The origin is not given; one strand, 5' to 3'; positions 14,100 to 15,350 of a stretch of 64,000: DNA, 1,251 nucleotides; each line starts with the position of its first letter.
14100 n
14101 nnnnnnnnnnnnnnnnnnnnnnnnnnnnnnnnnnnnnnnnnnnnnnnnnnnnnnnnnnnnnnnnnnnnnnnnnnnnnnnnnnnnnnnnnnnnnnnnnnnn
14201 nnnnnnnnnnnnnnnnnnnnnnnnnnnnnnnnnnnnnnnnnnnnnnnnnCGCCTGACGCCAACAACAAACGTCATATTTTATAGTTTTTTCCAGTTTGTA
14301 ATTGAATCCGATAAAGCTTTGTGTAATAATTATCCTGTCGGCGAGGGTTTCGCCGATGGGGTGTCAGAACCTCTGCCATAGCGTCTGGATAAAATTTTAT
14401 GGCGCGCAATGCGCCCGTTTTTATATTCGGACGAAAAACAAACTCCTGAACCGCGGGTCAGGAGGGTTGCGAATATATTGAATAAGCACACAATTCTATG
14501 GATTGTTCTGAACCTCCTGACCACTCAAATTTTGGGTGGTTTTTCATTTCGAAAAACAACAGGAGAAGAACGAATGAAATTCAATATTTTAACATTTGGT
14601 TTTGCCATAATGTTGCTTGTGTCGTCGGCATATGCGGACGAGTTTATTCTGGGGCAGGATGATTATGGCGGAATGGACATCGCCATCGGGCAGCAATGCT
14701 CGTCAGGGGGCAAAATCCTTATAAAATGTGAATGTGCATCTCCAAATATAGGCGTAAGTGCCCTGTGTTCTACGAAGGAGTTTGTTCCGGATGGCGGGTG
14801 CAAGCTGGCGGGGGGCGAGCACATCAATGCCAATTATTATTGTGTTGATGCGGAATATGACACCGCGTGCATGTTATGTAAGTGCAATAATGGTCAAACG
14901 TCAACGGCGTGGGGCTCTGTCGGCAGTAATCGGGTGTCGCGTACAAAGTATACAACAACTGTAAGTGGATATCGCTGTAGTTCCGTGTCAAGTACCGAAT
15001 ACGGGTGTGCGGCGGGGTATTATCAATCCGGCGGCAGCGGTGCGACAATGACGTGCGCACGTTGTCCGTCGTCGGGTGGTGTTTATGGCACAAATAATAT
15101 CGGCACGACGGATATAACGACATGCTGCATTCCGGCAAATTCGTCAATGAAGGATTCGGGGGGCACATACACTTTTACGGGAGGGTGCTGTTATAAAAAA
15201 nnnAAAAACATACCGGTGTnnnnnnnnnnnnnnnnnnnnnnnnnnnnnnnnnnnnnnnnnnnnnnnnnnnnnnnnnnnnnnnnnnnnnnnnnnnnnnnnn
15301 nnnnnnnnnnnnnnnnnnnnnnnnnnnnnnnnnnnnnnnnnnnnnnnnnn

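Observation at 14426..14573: All three Cys-rich paralogs carry a terminator-like hairpin plus U-run immediately upstream of the RBS (shared leader attenuator architecture)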

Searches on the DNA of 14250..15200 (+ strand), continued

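Call 42: search_with_rna_model(model_id=R1, sources=[L101, L102, L103, L104, L105, L106, L107, L108, L109, L110, L111, L112, L113, L114, L115, L116, L117, L118, L119, L120, L121, L122, L123, L124, L125, L126, L127, L128], max_evalue=0.01)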
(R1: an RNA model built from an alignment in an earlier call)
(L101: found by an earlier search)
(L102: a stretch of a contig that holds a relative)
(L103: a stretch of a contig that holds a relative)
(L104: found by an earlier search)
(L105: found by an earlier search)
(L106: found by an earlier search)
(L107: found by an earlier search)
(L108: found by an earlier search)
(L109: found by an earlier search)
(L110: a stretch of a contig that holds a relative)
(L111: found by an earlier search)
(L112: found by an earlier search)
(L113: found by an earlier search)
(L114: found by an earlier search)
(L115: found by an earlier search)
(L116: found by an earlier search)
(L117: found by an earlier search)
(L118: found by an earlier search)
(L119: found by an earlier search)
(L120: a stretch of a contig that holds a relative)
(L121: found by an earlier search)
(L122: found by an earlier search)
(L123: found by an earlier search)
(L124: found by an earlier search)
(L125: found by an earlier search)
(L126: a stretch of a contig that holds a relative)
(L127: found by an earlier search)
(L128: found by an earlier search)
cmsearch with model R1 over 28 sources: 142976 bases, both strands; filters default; matches with E-value up to 0.01: 6.
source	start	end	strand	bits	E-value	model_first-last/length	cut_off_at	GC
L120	480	592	-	106.9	6.6e-23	1-118/118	no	0.37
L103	236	349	+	101.1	1.6e-21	1-118/118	no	0.45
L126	4089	4203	-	91.4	3.2e-19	1-118/118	no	0.42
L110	728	837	-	90.8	4.5e-19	1-118/118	no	0.39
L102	2833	2944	+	87.2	3.3e-18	1-118/118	no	0.43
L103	234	346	-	25.1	0.0023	1-118/118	no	0.45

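Call 45: search_with_rna_model(model_id=R1, sources=[window, L001, L002, L003, L004, L005, L006, L007, L008, L010, L015, L016, L019, L026, L032, L036, L043, L045, L052, L057, L062, L067, L070, L073, L080, L081, L092, L096, L098, L102, L103, L110, L120, L126], max_evalue=0.001, make_alignment=true)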
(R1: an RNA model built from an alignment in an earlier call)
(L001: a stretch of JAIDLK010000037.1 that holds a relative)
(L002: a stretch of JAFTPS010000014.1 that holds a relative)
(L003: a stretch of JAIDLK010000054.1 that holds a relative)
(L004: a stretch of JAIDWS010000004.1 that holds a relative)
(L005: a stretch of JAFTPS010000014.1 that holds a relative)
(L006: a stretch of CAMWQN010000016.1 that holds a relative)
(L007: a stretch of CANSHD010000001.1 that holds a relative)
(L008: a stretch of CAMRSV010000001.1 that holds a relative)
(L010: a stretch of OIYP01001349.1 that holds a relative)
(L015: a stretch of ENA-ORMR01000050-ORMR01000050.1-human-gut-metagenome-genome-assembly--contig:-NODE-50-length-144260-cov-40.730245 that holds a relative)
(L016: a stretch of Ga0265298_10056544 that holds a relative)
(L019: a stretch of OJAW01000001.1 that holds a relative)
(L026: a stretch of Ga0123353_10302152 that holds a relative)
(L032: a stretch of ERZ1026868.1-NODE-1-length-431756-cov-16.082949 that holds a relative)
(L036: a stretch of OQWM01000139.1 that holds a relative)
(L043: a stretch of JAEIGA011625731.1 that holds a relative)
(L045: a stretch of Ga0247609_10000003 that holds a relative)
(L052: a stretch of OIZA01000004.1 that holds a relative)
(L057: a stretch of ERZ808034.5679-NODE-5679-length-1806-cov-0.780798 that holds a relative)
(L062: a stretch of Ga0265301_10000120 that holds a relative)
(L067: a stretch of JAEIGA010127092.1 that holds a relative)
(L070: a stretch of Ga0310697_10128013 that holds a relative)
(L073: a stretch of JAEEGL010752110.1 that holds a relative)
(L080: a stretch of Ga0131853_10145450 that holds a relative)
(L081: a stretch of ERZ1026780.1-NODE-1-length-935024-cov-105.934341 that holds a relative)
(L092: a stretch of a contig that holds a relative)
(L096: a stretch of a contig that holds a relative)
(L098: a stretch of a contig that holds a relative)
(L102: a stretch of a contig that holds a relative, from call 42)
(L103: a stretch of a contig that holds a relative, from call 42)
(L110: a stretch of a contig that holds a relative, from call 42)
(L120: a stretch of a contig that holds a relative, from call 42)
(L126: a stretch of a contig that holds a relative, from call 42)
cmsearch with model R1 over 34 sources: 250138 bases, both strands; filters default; matches with E-value up to 0.001: 39.
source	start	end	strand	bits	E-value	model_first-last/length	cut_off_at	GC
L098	265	380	+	109.7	2.4e-23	1-118/118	no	0.38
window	14435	14549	+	109.3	3.1e-23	1-118/118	no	0.41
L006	2738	2851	+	108.7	4.2e-23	1-118/118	no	0.38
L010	393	508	+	108.2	5.6e-23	1-118/118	no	0.39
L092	1395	1510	+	108.2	5.6e-23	1-118/118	no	0.39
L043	311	430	+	108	6.2e-23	1-118/118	no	0.39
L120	480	592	-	106.9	1.2e-22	1-118/118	no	0.37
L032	115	232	-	106.6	1.3e-22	1-118/118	no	0.42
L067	2080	2199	-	106.1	1.8e-22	1-118/118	no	0.42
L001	1988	2101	+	105.9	1.9e-22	1-118/118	no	0.42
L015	10055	10168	-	104.2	5.1e-22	1-118/118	no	0.42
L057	1353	1470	-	103.7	6.6e-22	1-118/118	no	0.39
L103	236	349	+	101.1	2.7e-21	1-118/118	no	0.45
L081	9056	9169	-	100.7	3.5e-21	1-118/118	no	0.42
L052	4046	4159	+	100.5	3.9e-21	1-118/118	no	0.41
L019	5748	5862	+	100.1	4.9e-21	1-118/118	no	0.36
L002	2863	2979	+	98.2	1.3e-20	1-118/118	no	0.37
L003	2728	2843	+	92.9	2.6e-19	1-118/118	no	0.4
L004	2868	2981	+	91.7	4.8e-19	1-118/118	no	0.44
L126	4089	4203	-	91.4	5.6e-19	1-118/118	no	0.42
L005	2529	2640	+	90.9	7.6e-19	1-118/118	no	0.4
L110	728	837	-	90.8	7.9e-19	1-118/118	no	0.39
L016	1204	1322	+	89.8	1.4e-18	1-118/118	no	0.45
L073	6580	6709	+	88.9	2.2e-18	1-118/118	no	0.35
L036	12459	12575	-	88.8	2.5e-18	1-118/118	no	0.44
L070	538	666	+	88.5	2.8e-18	1-118/118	no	0.4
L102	2833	2944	+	87.2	5.8e-18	1-118/118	no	0.43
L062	287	409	-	82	1e-16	1-118/118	no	0.44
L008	2452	2570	+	81.7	1.2e-16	1-118/118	no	0.4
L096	1320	1454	-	77.4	1.3e-15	1-118/118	no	0.39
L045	6478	6609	+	75.1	4.5e-15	1-118/118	no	0.43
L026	786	909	+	71.8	2.7e-14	1-118/118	no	0.48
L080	186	286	-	68.5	1.7e-13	1-118/118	no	0.44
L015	1796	1917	+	66.3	5.7e-13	1-118/118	no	0.39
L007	2221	2351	+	34.3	2.5e-05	1-118/118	no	0.5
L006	4468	4598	+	30.3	0.00023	1-118/118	no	0.47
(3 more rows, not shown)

Alignment A5: 39 matches aligned to the model, 205 columns, each read 5' to 3' on its own strand. Consensus structure (alignment columns), stored with it:
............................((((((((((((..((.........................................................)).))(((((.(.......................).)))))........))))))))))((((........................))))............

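Call 50: build_rna_model(alignment_id=A5, structure=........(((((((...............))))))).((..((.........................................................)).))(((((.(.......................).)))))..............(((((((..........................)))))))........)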
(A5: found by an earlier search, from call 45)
Model R2 built from alignment A5 (39 sequences, 205 columns); structure: as given.
model positions 118; base pairs 24; branch points 3; effective number of sequences 3.79; information 0.59 bits per position. Calibrated on 0.2 Mb of random sequence (short: E-values are rough).
structure used (alignment columns):
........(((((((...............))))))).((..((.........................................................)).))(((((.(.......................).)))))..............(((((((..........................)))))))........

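Call 51: search_with_rna_model(model_id=R2, sources=[window, L001, L002, L003, L004, L005, L006, L007, L008, L010, L015, L016, L019, L026, L032, L036, L043, L045, L052, L057, L062, L067, L070, L073, L080, L081, L092, L096, L098, L102, L103, L110, L120, L126], max_evalue=0.001, make_alignment=true)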
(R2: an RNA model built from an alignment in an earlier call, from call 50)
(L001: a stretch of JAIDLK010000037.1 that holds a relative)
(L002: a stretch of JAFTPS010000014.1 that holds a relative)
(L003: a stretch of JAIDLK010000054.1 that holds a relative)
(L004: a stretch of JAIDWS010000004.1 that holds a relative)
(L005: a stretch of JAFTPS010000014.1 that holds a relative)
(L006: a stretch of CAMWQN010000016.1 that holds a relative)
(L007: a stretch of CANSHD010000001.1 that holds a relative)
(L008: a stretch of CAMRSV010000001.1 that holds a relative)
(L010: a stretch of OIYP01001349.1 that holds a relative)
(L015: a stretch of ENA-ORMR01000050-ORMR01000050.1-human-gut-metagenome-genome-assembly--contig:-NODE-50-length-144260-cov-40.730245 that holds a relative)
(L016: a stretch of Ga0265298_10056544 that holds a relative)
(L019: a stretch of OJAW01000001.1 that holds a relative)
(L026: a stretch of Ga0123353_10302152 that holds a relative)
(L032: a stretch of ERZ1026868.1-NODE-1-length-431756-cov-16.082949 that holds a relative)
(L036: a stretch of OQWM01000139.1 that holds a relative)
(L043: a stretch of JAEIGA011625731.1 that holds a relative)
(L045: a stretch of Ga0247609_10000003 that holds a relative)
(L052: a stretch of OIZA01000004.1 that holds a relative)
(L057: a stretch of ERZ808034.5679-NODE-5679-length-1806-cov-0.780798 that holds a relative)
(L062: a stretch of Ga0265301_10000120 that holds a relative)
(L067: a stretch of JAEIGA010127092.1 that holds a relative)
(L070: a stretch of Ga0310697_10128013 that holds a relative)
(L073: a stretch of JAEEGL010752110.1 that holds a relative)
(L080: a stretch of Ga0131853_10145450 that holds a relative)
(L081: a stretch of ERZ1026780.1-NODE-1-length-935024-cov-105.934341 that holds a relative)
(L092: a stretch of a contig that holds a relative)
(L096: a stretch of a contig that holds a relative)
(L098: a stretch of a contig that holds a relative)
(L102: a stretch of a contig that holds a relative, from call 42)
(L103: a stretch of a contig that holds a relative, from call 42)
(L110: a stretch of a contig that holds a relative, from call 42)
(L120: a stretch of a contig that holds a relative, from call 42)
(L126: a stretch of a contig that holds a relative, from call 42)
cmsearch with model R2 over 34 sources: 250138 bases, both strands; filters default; matches with E-value up to 0.001: 40.
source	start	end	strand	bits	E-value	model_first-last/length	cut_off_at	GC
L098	265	380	+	108.8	1.5e-19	1-118/118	no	0.38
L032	115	232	-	108.4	1.8e-19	1-118/118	no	0.42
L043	311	430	+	107.5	2.7e-19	1-118/118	no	0.39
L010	393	508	+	106.8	3.7e-19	1-118/118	no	0.39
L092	1395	1510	+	106.8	3.7e-19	1-118/118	no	0.39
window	14435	14549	+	106.4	4.5e-19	1-118/118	no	0.41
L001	1988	2101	+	106.2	4.9e-19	1-118/118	no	0.42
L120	480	592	-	105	8.8e-19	1-118/118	no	0.37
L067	2080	2199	-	104.9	9.1e-19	1-118/118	no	0.42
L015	10055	10168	-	103.4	1.8e-18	1-118/118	no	0.42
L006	2738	2851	+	103.3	1.9e-18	1-118/118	no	0.38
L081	9056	9169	-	102.4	2.9e-18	1-118/118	no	0.42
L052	4046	4159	+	101.9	3.6e-18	1-118/118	no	0.41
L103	236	349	+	98.8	1.5e-17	1-118/118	no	0.45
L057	1353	1470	-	98.5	1.7e-17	1-118/118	no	0.39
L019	5748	5862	+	97.2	3.2e-17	1-118/118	no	0.36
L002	2863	2979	+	94.7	1e-16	1-118/118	no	0.37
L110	728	836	-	94.1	1.4e-16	1-118/118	no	0.39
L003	2728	2843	+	93.4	1.9e-16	1-118/118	no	0.4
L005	2529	2640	+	93.2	2e-16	1-118/118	no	0.4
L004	2868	2981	+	92.5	2.9e-16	1-118/118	no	0.44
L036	12459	12575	-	92.4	3e-16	1-118/118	no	0.44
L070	539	666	+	90.7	6.6e-16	1-118/118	no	0.4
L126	4089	4203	-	90.5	7.1e-16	1-118/118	no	0.42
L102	2831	2944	+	88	2.3e-15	1-118/118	no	0.42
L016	1205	1322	+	87.2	3.4e-15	1-118/118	no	0.45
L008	2453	2570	+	86.8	4e-15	1-118/118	no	0.41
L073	6581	6709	+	86.4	4.8e-15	1-118/118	no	0.36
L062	287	408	-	79.6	1.1e-13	1-118/118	no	0.43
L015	1790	1917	+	78.1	2.3e-13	1-118/118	no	0.38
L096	1320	1453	-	77.3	3.3e-13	1-118/118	no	0.39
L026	786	908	+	76.4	4.9e-13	1-118/118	no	0.48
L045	6479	6609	+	71.8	4.2e-12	1-118/118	no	0.44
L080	186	286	-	62.9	2.7e-10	1-118/118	no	0.44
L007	2221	2351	+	56.3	5.6e-09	1-118/118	no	0.5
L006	4468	4598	+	42.6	3.2e-06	1-118/118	no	0.47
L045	1838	1945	+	31.4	0.00059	1-118/118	no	0.31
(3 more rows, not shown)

Alignment A6: 40 matches aligned to the model, 207 columns, each read 5' to 3' on its own strand. Consensus structure (alignment columns), stored with it:
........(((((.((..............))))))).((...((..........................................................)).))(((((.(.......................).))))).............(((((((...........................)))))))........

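Call 66: search_with_rna_model(model_id=R2, sources=[L129, L130, L131, L132, L133, L134, L135, L136, L137, L138, L139, L140, L141, L142, L143, L144, L145, L146, L147, L148, L149], max_evalue=0.01)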
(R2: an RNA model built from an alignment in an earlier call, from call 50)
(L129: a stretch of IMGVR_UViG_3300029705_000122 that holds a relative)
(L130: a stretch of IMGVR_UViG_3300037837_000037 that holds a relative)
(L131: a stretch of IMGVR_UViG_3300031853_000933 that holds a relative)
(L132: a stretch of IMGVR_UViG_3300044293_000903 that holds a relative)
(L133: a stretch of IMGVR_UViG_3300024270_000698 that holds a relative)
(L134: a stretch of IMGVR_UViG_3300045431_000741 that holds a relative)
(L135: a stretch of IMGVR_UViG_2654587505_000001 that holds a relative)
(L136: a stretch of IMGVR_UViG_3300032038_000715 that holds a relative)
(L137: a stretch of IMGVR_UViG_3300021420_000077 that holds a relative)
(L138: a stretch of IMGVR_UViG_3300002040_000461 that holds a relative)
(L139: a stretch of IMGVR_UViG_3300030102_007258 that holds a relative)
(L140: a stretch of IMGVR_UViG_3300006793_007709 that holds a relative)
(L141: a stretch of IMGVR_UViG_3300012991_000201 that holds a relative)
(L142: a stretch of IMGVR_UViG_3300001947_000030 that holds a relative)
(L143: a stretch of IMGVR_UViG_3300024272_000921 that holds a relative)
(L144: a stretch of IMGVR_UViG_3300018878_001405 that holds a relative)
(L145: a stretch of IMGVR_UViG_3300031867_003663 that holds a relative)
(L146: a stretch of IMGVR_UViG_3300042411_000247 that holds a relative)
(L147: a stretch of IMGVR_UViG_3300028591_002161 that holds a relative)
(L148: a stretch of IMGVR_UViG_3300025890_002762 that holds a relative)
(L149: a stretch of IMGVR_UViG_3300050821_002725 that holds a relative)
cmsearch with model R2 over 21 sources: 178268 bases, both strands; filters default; matches with E-value up to 0.01: 0.
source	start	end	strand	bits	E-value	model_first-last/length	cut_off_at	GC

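Call 74: search_rna_families(sources=[L006, L007, L015, L045, L026, L080, L126, L019], threshold=evalue, max_evalue=1)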
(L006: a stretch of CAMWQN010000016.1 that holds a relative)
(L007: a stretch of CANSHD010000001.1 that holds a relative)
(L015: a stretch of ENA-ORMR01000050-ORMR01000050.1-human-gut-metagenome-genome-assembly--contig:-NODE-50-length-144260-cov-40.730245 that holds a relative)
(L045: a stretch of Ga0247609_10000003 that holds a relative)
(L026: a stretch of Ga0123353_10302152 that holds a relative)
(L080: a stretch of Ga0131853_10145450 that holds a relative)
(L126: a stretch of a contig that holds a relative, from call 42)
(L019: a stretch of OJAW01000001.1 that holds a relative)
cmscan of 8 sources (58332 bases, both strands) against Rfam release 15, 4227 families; matches with E-value up to 1: 15.
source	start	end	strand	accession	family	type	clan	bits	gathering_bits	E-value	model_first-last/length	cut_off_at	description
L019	2598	2670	+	RF00005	tRNA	Gene; tRNA;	CL00001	70.3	29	2.3e-13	1-71/71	no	tRNA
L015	2730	2814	+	RF01859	Phe_leader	Cis-reg; leader;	-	35.6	55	0.031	1-125/125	no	Phenylalanine leader peptide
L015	1552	1674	+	RF03664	MIR6288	Gene; miRNA;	-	34.7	74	0.0033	1-92/92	no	MIR6288 microRNA precursor family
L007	2241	2333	+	RF02221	sRNA-Xcc1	Gene; sRNA;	-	32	53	0.11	1-87/87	no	sRNA-Xcc1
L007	2010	2097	+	RF00558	L20_leader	Cis-reg; leader;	-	28.8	58.7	0.13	1-127/127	no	Ribosomal protein L20 leader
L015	2779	2849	-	RF01859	Phe_leader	Cis-reg; leader;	-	28.8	55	0.99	1-125/125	no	Phenylalanine leader peptide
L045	1836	1919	-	RF01772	rnk_pseudo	Cis-reg; leader;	-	28.8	55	0.77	1-108/108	no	Pseudomonas rnk leader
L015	3086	3213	-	RF03045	proV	Gene; sRNA;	-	28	88.5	0.029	1-149/149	no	proV RNA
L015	2742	2813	+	RF00125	IS128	Gene; sRNA;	-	28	80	0.11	126-198/209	no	IS128 RNA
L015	1552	1667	-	RF03664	MIR6288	Gene; miRNA;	-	27.8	74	0.24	1-92/92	no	MIR6288 microRNA precursor family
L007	1908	2098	-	RF01808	MicX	Gene; sRNA;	-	27.5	75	0.044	1-194/194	no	MicX Vibrio cholerae sRNA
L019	6215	6292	+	RF00245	mir-19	Gene; miRNA;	CL00110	26.6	50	0.82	1-79/79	no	mir-19 microRNA precursor family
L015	2763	2810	+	RF02427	SpF10_sRNA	Gene; sRNA;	-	26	60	0.94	1-57/57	no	Streptococcus sRNA SpF10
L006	4212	4345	-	RF01808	MicX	Gene; sRNA;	-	23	75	0.67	1-194/194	no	MicX Vibrio cholerae sRNA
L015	12377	12476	+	RF00195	RsmY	Gene; sRNA;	CL00106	21.7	57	0.37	1-121/121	no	RsmY RNA family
